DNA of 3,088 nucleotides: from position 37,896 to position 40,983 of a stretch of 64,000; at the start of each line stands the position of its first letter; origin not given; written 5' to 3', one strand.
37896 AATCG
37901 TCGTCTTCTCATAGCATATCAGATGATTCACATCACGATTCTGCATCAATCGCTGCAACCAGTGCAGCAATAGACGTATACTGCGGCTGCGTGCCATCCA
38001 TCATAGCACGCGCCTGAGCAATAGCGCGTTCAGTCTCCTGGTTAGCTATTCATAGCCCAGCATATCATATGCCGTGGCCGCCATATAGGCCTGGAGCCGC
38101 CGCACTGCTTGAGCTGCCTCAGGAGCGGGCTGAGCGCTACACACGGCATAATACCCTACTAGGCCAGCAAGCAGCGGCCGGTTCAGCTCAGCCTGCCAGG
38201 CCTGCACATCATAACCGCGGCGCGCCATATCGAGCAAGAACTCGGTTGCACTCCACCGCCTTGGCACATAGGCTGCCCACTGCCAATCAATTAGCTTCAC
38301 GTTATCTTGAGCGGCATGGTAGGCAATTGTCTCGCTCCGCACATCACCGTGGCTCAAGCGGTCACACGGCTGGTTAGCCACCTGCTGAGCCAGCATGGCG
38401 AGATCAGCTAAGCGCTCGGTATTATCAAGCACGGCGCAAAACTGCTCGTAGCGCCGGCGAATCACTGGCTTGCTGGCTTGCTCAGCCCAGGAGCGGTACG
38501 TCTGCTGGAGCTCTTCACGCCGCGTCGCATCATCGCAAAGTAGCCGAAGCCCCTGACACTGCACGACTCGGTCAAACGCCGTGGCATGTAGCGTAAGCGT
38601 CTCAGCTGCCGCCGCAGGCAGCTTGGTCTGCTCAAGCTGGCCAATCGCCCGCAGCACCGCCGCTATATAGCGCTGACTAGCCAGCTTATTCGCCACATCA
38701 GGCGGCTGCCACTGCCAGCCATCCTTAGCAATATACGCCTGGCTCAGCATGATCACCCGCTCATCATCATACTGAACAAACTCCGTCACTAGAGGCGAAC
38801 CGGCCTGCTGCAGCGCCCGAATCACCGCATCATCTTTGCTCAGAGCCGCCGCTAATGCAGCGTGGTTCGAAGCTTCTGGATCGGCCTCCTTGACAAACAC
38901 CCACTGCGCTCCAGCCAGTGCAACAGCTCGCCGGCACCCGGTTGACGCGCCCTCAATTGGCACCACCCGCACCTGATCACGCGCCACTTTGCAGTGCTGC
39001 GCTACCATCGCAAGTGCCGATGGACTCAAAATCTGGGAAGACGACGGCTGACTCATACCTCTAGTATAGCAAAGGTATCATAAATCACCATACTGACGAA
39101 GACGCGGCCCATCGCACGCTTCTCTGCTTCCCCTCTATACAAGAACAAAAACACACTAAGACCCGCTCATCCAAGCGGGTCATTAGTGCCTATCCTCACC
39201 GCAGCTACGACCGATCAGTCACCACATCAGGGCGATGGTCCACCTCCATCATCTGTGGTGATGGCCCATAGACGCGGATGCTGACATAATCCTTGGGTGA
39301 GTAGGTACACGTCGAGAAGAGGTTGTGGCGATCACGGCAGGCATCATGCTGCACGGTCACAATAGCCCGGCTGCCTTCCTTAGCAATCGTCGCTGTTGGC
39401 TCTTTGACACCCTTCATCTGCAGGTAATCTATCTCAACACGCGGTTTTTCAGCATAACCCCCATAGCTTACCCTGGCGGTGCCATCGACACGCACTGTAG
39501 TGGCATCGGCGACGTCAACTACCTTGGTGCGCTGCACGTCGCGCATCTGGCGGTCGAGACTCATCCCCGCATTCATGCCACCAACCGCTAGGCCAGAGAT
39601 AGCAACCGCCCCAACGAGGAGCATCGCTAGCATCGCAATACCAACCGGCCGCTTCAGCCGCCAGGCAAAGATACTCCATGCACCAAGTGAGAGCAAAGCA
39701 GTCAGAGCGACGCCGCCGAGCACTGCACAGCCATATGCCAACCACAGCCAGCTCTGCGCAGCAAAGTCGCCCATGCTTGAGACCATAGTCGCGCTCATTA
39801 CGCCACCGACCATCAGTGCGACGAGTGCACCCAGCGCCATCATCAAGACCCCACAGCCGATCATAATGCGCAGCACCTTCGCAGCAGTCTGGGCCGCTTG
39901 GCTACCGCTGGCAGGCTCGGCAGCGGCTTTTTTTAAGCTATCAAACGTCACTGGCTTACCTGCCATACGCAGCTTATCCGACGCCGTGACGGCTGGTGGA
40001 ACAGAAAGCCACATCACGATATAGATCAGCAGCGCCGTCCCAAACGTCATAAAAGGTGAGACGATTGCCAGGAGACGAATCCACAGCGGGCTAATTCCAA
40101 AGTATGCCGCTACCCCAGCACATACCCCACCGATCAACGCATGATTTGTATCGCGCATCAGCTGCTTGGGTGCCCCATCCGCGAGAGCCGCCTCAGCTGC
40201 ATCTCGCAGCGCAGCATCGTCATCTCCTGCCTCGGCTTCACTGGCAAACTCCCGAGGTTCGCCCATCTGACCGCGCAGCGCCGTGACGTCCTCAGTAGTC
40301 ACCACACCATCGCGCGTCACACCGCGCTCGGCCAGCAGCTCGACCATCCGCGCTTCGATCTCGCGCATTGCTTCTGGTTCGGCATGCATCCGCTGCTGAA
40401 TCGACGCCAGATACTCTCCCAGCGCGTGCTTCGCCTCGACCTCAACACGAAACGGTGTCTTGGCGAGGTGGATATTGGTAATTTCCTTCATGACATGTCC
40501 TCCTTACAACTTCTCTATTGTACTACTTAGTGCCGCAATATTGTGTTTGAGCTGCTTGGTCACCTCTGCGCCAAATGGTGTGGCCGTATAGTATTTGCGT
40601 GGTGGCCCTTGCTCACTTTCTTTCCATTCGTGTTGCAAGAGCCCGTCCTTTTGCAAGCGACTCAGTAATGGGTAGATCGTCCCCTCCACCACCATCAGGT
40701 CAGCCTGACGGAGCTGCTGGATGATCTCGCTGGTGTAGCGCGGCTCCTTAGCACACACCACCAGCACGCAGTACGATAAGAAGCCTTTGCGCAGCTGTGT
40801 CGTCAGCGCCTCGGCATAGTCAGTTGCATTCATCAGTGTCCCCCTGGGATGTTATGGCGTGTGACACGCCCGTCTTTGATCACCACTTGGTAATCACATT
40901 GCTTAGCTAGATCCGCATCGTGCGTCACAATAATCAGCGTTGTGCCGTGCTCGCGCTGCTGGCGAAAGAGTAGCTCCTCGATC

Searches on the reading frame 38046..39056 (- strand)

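Call 12: search_protein_families(library=pfam, proteins=[window:38046-39056:-], max_evalue=0.001)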
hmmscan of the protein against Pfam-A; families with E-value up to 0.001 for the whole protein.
window:38046-39056:- (336 aa): 1 family
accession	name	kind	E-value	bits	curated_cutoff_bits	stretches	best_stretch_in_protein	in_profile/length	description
PF01633.27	Choline_kinase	-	0.00045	20.1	29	1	161-278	104-208/300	Choline/ethanolamine kinase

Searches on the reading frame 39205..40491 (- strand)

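Call 12: search_protein_families(library=pfam, proteins=[window:39205-40491:-], max_evalue=0.001)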
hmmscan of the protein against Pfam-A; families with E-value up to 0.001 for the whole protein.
window:39205-40491:- (428 aa): 1 family
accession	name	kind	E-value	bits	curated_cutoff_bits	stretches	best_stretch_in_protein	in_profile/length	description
PF04024.17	PspC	-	8.5e-20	70.8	25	1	109-166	1-57/58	PspC domain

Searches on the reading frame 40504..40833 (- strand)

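Call 12: search_protein_families(library=pfam, proteins=[window:40504-40833:-], max_evalue=0.001)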
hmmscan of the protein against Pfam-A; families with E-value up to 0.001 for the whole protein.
window:40504-40833:- (109 aa): 1 family
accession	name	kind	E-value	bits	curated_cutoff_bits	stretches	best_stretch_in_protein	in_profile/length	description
PF03551.20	PadR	-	1.5e-19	70.2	27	1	23-92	1-73/75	Transcriptional regulator PadR-like family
